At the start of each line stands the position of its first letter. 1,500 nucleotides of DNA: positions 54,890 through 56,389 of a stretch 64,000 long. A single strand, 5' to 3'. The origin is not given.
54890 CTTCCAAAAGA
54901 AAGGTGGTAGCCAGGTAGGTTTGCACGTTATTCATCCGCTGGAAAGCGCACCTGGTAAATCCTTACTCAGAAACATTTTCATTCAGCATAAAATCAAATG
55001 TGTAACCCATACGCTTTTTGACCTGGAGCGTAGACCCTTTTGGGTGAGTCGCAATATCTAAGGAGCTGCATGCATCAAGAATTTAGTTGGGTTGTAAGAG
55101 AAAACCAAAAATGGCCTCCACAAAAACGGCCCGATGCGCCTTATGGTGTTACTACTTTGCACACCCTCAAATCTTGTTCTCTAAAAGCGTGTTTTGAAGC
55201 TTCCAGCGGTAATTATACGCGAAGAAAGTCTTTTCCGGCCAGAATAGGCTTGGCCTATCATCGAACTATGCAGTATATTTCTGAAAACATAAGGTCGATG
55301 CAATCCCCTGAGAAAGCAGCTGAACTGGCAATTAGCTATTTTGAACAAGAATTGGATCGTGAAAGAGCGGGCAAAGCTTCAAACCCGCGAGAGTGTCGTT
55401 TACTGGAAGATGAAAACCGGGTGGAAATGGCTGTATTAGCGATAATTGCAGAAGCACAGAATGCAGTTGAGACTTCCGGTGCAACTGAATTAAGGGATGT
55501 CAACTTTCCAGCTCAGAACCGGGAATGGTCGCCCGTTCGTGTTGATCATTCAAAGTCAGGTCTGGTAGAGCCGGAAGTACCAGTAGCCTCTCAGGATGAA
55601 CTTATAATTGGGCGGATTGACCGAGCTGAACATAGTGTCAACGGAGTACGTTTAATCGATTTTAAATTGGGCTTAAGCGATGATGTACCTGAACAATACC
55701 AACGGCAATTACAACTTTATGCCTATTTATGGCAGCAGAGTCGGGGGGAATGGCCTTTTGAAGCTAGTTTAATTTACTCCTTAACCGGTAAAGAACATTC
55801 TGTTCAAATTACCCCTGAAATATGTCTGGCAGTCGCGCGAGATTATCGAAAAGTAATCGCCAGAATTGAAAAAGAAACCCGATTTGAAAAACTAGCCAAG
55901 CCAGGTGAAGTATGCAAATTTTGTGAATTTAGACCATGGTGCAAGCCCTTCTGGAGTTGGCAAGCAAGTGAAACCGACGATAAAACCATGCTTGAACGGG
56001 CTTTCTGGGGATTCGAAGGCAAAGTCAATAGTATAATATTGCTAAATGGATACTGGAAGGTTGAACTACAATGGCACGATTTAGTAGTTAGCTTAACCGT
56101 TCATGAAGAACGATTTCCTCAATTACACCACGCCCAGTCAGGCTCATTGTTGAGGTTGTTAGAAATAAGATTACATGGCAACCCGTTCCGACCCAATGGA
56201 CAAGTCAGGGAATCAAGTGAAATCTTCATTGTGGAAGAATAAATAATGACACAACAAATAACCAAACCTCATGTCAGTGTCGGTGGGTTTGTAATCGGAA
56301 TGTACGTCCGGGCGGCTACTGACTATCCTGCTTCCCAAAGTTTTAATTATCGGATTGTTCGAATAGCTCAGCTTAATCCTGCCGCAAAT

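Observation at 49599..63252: Methyltransferase-less operon with three SF2 helicases and a nuclease: candidate undescribed defence system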

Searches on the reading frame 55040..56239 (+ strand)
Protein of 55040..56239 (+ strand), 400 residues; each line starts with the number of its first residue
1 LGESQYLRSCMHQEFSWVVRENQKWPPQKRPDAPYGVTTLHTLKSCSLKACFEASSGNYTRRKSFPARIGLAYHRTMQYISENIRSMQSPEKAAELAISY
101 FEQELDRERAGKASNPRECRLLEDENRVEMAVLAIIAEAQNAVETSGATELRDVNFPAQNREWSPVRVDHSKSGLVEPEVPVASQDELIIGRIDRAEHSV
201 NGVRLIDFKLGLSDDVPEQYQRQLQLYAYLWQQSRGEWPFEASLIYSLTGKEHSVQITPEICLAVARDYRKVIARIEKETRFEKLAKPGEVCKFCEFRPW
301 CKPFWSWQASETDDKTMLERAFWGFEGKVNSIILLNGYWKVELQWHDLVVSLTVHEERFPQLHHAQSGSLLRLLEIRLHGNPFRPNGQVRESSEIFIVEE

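Call 3: search_protein_families(library=padloc, proteins=[window:55040-56239:+], max_evalue=0.01)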
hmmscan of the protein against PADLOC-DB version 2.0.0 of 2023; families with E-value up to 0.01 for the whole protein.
window:55040-56239:+ (400 aa): 13 families
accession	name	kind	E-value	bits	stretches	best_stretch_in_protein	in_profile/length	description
PDLC00060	DruK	-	2e-16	58.3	1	38-306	5-264/347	PD-(D/E)XK nuclease superfamily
PDLC00059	DruK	-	1.4e-13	48.7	1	174-309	112-242/326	PD-(D/E)XK nuclease superfamily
PDLC01250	Cas4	-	5.9e-11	40.9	1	173-302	50-168/168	"CAS-I,CAS-II,CAS-III,CAS-IV,CAS-V,CAS-VI; acquisition_associated"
PDLC00943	Cas4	-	9.3e-11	40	1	176-303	55-180/180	CRISPR-associated protein Cas4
PDLC00944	Cas4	-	1.6e-08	33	1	176-301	54-176/177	Cas4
PDLC01611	Cas4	-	4.1e-07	28.4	1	180-302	53-157/158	"CAS-I,CAS-II,CAS-III,CAS-IV,CAS-V,CAS-VI; acquisition_associated"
PDLC02083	Cas4_II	-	1.7e-06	26.6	1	178-302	64-184/186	-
PDLC01447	Cas4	-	4.5e-06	25.2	1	185-303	49-159/161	"CAS-I,CAS-II,CAS-III,CAS-IV,CAS-V,CAS-VI; acquisition_associated"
PDLC01773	Cas4c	-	0.00028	18.4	1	172-308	69-198/229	-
PDLC01747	Cas1g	-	0.00068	16.3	1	175-303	49-178/523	-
PDLC02085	Cas4a2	-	0.0023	16.3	1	219-302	84-162/166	-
PDLC02087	Cas4b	-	0.0024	16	1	179-301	64-188/189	-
PDLC01771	Cas4b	-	0.0061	14.8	0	213-301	74-158/162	-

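Call 4: search_protein_families(library=pfam, proteins=[window:55040-56239:+], max_evalue=0.01)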
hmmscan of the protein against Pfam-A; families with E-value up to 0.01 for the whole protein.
window:55040-56239:+ (400 aa): 2 families
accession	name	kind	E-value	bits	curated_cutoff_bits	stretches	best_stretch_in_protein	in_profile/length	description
PF12705.13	PDDEXK_1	-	9.2e-18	65.5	22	1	37-302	4-247/247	PD-(D/E)XK nuclease superfamily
PF01930.23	Cas_Cas4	-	3.3e-05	24.5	22.7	1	191-302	54-159/160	Domain of unknown function DUF83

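Call 9: search_protein_families(library=ncbifam, proteins=[window:55040-56239:+], max_evalue=0.001)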
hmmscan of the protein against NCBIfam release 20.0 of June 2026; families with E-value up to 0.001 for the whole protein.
window:55040-56239:+ (400 aa): 2 families
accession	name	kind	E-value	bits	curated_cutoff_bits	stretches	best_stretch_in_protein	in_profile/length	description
TIGR00372.1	cas4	equivalog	3.5e-10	40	65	1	176-303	55-180/180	CRISPR-associated protein Cas4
TIGR02784.1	addA_alphas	equivalog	7.8e-05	21.2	860.75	1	179-250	1057-1133/1138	double-strand break repair helicase AddA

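Call 19: find_homologous_proteins(query=window:55070-56239:+, max_evalue=0.00001)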
Query window:55070-56239:+ (390 aa): 77 proteins with E <= 0.00001 among 3464 candidates.
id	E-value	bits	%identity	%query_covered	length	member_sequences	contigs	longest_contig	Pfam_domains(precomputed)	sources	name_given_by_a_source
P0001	1.2e-265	899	100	100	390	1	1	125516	PF12705.14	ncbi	-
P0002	1.8e-157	543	60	100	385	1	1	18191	PF12705.14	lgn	-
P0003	1.9e-101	358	44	99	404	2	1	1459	PF12705.14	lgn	-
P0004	1.3e-100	355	45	98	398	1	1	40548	PF12705.14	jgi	jgi:CRISPR/Cas system-associated exonuclease Cas4 (RecB family)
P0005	3.6e-100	354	47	91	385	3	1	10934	PF12705.14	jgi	jgi:CRISPR/Cas system-associated exonuclease Cas4 (RecB family)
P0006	6.7e-99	350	43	98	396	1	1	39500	PF12705.14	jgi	-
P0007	6.3e-98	347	41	99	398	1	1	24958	PF01930.24,PF12705.14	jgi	jgi:RecB family exonuclease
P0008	1.1e-97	346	44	99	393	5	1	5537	PF12705.14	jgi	jgi:CRISPR/Cas system-associated exonuclease Cas4 (RecB family)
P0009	1.2e-97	346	43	99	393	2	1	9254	PF12705.14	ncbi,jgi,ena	-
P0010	2.4e-97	345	43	99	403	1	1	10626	PF12705.14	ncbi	-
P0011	3.7e-97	344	42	99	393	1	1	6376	PF12705.14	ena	-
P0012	1.0e-96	343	43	98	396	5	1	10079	PF12705.14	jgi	jgi:PD-(D/E)XK nuclease superfamily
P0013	2.2e-96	342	42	99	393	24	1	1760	PF12705.14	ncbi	-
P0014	6.9e-96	340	41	99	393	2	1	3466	PF12705.14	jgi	jgi:RecB family exonuclease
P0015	1.9e-95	338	42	99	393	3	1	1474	PF12705.14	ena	-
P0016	2.0e-95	338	42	99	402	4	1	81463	PF12705.14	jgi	jgi:CRISPR/Cas system-associated exonuclease Cas4 (RecB family)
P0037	1.0e-89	320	40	99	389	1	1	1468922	PF01930.24,PF12705.14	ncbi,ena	-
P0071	1.3e-67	247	39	86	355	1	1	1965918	PF12705.14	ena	-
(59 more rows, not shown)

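Call 20: find_encoding_contigs(protein=P0001, flank=10000, max_places=2)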
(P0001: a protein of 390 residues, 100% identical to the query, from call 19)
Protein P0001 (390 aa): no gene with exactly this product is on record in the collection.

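Call 21: find_encoding_contigs(protein=P0037, flank=10000, max_places=2)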
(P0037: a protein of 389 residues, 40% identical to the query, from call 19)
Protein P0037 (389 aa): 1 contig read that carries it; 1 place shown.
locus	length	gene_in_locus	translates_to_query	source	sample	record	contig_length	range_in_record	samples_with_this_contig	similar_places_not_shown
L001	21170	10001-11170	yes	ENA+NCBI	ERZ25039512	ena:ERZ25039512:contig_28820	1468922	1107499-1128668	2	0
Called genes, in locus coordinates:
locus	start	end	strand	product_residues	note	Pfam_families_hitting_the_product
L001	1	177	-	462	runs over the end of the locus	PF08241:Methyltransf_11 (faint), PF01555:N6_N4_Mtase (weak), PF01170:UPF0020 (weak)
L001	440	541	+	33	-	-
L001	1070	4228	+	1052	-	PF27605:ODF2_C (weak)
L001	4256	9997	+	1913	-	PF00270:DEAD, PF27116:YjiV_N, PF00271:Helicase_C (weak), PF09369:MZB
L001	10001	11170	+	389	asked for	PF12705:PDDEXK_1, PF01930:Cas_Cas4 (weak)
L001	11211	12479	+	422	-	PF14236:DruA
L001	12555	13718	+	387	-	PF02086:MethyltransfD12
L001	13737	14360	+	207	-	-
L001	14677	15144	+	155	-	-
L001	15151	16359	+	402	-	PF02463:SMC_N (faint), PF11398:DUF2813 (faint), PF13175:AAA_15, PF13476:AAA_23 (weak), PF13175:AAA_15, PF13304:AAA_21, PF12476:DUF3696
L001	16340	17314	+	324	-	-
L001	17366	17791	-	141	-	PF07811:TadE (weak), PF13400:Tad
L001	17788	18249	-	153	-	PF07811:TadE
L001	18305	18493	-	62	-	-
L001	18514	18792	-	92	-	PF24732:ParE_like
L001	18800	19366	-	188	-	-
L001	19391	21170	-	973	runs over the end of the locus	PF13750:Big_3_3 (faint), PF00801:PKD (faint), PF09136:Glucodextran_B (faint), PF07495:Y_Y_Y (faint), PF12245:Big_3_2 (faint), PF15418:DUF4625 (faint), PF16403:Bact_surface_Ig-like (faint), PF19077:Big_13 (weak), +1 more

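Call 22: find_encoding_contigs(protein=P0071, flank=10000, max_places=2)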
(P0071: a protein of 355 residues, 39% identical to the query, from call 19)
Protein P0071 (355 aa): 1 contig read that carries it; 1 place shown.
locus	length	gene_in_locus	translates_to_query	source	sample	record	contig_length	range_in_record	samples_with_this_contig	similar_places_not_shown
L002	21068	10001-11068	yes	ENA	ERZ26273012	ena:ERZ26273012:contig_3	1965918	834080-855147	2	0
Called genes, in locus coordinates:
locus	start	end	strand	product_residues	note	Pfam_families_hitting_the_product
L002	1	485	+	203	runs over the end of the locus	PF04492:Phage_rep_O (weak)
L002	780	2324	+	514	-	PF02518:HATPase_c, PF13589:HATPase_c_3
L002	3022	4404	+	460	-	PF14236:DruA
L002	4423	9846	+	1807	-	PF00270:DEAD, PF27116:YjiV_N, PF00271:Helicase_C (weak), PF09369:MZB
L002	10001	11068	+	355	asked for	PF12705:PDDEXK_1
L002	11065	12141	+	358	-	-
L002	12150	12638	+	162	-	PF24585:YunG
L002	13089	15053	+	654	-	PF13941:MutL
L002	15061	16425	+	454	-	-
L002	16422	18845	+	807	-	-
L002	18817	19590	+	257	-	PF09844:DUF2071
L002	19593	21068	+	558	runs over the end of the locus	PF01268:FTHFS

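Call 23: find_encoding_contigs(protein=P0002, flank=10000, max_places=2)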
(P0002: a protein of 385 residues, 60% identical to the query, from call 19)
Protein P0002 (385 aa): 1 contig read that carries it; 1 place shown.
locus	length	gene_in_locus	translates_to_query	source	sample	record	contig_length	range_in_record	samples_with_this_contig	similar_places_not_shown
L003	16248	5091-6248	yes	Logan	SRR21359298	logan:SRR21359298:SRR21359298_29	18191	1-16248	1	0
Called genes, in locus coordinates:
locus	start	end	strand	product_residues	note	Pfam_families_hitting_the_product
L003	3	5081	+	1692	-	?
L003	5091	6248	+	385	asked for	PF12705:PDDEXK_1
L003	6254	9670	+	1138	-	PF00176:SNF2-rel_dom, PF00270:DEAD, PF04851:ResIII, PF12137:RapA_C (faint), PF00271:Helicase_C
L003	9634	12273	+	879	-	PF04851:ResIII (weak), PF00270:DEAD, PF00271:Helicase_C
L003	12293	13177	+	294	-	PF28110:DpdG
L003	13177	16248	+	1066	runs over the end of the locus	PF13191:AAA_16 (faint), PF13401:AAA_22 (faint)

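Call 24: find_encoding_contigs(protein=P0004, flank=10000, max_places=2)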
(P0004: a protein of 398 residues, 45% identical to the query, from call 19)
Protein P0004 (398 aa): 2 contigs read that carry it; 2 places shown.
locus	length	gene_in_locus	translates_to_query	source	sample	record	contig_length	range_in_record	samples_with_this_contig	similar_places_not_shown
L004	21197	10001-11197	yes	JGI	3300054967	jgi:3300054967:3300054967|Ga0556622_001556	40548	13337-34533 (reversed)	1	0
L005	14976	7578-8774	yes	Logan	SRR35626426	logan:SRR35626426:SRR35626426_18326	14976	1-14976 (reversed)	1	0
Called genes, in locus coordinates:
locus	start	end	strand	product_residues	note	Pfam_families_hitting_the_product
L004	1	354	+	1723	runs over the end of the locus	PF02384:N6_Mtase (faint), PF01170:UPF0020 (faint), PF20473:MmeI_Mtase (faint), PF07669:Eco57I, PF12950:TaqI_C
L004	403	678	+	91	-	-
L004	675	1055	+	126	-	PF01850:PIN (weak)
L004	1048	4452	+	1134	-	PF13091:PLDc_2 (weak), PF00176:SNF2-rel_dom (weak), PF00271:Helicase_C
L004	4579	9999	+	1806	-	PF00270:DEAD, PF27116:YjiV_N, PF00271:Helicase_C (weak), PF09369:MZB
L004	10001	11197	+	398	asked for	PF12705:PDDEXK_1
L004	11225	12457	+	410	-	PF14236:DruA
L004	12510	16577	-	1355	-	-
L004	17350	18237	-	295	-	-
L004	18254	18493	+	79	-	-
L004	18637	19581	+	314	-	-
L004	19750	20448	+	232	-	-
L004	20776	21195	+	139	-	-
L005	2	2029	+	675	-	?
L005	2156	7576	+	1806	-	PF00270:DEAD, PF27116:YjiV_N, PF00271:Helicase_C (weak), PF09369:MZB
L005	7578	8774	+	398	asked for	PF12705:PDDEXK_1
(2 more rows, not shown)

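Call 25: find_encoding_contigs(protein=P0016, flank=10000, max_places=2)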
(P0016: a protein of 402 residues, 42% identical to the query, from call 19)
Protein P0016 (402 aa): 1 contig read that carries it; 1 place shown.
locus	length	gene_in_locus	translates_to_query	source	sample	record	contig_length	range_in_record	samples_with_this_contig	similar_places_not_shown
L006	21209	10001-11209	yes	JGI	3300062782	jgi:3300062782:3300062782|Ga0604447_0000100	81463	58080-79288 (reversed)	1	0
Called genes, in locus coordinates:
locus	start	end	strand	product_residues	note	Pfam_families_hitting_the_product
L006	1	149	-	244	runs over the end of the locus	-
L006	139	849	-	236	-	-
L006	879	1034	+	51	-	-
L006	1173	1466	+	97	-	PF14452:Multi_ubiq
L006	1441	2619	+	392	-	PF20590:DUF6791, PF00899:ThiF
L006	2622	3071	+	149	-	PF20137:BubE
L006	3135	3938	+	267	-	-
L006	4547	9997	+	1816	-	PF00270:DEAD, PF27116:YjiV_N, PF00271:Helicase_C (weak), PF09369:MZB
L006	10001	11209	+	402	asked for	PF12705:PDDEXK_1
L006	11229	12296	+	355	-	-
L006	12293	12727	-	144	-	PF24585:YunG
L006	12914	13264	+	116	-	-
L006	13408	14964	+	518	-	PF02518:HATPase_c (weak), PF13589:HATPase_c_3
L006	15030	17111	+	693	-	PF14236:DruA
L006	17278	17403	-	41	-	-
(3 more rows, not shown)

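Call 29: find_related_loci(query=A1, collection=genome_contigs, flank=10000)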
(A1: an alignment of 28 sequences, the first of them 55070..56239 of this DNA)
Query A1 (390 aa) in genome_contigs; peptide patterns used: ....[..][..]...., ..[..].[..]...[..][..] (x = any residue, [..] = any of these).
52 stretches matched a pattern; 12 encode a relative of the query (tblastn E <= 1e-3); 12 distinct loci.
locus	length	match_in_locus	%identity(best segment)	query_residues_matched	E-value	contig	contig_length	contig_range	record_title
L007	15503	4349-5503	40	5-389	3e-100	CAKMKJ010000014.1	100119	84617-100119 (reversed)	uncultured Anaerolineaceae bacterium isolate OKU9 genome assembly, contig: MEGAHIT_co_assembly_000000003058, whole genom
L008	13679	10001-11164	42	5-390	6e-96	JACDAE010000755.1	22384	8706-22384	MAG: Ktedonobacteraceae bacterium isolate MGR_bin248 SD2897-2912_k127_2754652, whole genome shotgun sequence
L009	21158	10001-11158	40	5-389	1e-94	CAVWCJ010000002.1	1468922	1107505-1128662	MAG: uncultured Chloroflexia bacterium isolate MFD03726.bin.1.63 genome assembly, contig: contig_28820, whole genome sho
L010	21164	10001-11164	44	5-388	2e-94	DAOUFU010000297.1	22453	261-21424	MAG TPA_asm: Anaerolineae bacterium isolate R24_102 k131_657661, whole genome shotgun sequence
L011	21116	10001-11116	40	15-388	8e-91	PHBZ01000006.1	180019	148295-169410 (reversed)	MAG: Chloroflexi bacterium HGW-Chloroflexi-10 Ig3397_v2_scaffold_49, whole genome shotgun sequence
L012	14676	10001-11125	40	2-389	2e-87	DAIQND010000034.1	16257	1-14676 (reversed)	MAG TPA_asm: Solirubrobacteraceae bacterium isolate CTOTU3125 NODE_391_length_16257_cov_2.814653, whole genome shotgun s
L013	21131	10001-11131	38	1-389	2e-73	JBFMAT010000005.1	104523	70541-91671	MAG: Chloroflexota bacterium isolate MAG145 MAG145_5, whole genome shotgun sequence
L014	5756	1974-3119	34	5-389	3e-70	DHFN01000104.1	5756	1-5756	MAG TPA_asm: Anaerolineales bacterium UBA4823 UBA4823_contig_97483, whole genome shotgun sequence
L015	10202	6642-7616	33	25-389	2e-48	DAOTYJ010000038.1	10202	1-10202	MAG TPA_asm: Dehalococcoidia bacterium isolate H24_334 k119_653036, whole genome shotgun sequence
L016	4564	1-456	38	239-390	1e-31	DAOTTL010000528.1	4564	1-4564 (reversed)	MAG TPA_asm: Ktedonobacteraceae bacterium isolate B93_195 k193_1087904, whole genome shotgun sequence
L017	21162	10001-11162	38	5-388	3e-64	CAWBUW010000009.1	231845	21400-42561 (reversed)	MAG: uncultured Chloroflexia bacterium isolate MFD03899.bin.1.41 genome assembly, contig: contig_14452, whole genome sho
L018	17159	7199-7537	30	179-294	2e-5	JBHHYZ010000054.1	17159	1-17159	MAG: Gemmatimonadota bacterium isolate Maj_2_bin.21 NODE_1699_length_17159_cov_9.101263, whole genome shotgun sequence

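Call 44: list_cluster_members(proteins=[P0001, P0078, P0079, P0081, P0083])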
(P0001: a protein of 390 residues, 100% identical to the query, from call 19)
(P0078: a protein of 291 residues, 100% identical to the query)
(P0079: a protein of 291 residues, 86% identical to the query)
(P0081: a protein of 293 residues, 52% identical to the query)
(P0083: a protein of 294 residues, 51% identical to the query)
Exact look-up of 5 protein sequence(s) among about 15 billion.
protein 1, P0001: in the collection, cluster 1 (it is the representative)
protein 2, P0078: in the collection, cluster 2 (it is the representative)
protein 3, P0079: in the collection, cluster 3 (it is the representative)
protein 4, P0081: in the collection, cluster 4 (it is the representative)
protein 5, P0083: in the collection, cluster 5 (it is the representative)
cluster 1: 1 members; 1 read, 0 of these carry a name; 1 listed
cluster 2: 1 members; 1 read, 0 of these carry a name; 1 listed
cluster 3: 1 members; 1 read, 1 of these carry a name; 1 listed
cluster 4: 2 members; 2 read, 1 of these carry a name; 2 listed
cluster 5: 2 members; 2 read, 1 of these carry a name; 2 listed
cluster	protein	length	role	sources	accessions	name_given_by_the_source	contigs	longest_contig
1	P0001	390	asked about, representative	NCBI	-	-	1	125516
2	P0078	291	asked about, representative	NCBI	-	-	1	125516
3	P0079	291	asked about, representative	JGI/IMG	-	hypothetical protein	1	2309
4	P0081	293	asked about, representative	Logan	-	-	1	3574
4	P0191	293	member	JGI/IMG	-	hypothetical protein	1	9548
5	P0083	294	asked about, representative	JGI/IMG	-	hypothetical protein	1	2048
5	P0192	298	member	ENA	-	-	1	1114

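Call 45: search_protein_families(library=padloc, proteins=[L003:13177-16248:+, L001:11211-12476:+], max_evalue=0.001)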
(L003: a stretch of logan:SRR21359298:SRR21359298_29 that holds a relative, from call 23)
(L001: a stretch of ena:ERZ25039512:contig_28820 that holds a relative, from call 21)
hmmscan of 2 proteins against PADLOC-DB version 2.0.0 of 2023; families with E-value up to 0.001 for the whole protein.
L003:13177-16248:+ (1024 aa): 12 families
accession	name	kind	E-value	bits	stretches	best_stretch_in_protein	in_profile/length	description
PDLC02891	DpdH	-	1.9e-75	253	1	3-658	2-626/1009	DpdH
PDLC02878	DpdH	-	7.8e-49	164.4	1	1-567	1-536/1015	DpdH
PDLC02884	DpdH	-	1.3e-45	153.8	2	287-511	326-547/1136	DpdH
PDLC02881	DpdH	-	1.1e-38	130.8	1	14-602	11-596/1071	DpdH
PDLC02880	DpdH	-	6.7e-34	115.2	1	9-741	14-722/1025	DpdH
PDLC02883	DpdH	-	9.1e-33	111.5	2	288-541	270-510/1013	DpdH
PDLC02876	DpdH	-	8e-30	101.3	2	250-518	420-673/1206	DpdH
PDLC02875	DpdH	-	1.3e-26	90.9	2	305-615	292-595/1030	DpdH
PDLC02879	DpdH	-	7.2e-26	88.3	1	14-587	11-569/1064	DpdH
PDLC02882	DpdH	-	8.7e-26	87.8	1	289-613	286-600/1054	DpdH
PDLC02885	DpdH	-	9.1e-26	88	1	11-678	8-675/1022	DpdH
PDLC02888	DpdH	-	2.8e-14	50.5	2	306-588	309-577/622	DpdH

L001:11211-12476:+ (422 aa): 2 families
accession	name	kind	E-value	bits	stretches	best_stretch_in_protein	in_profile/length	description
PDLC00002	DruA1|DruA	-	3.8e-144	478.8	1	28-413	17-397/407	DUF4338 domain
PDLC00001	DruA1|DruA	-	3.9e-46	155.8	2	176-396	421-650/675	DUF4338 domain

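Call 56: search_solved_structures(query=A1, max_evalue=0.01)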
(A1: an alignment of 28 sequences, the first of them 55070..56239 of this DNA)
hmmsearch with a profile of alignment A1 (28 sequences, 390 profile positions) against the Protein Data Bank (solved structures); distinct sequences matched with E-value up to 0.01: 0.
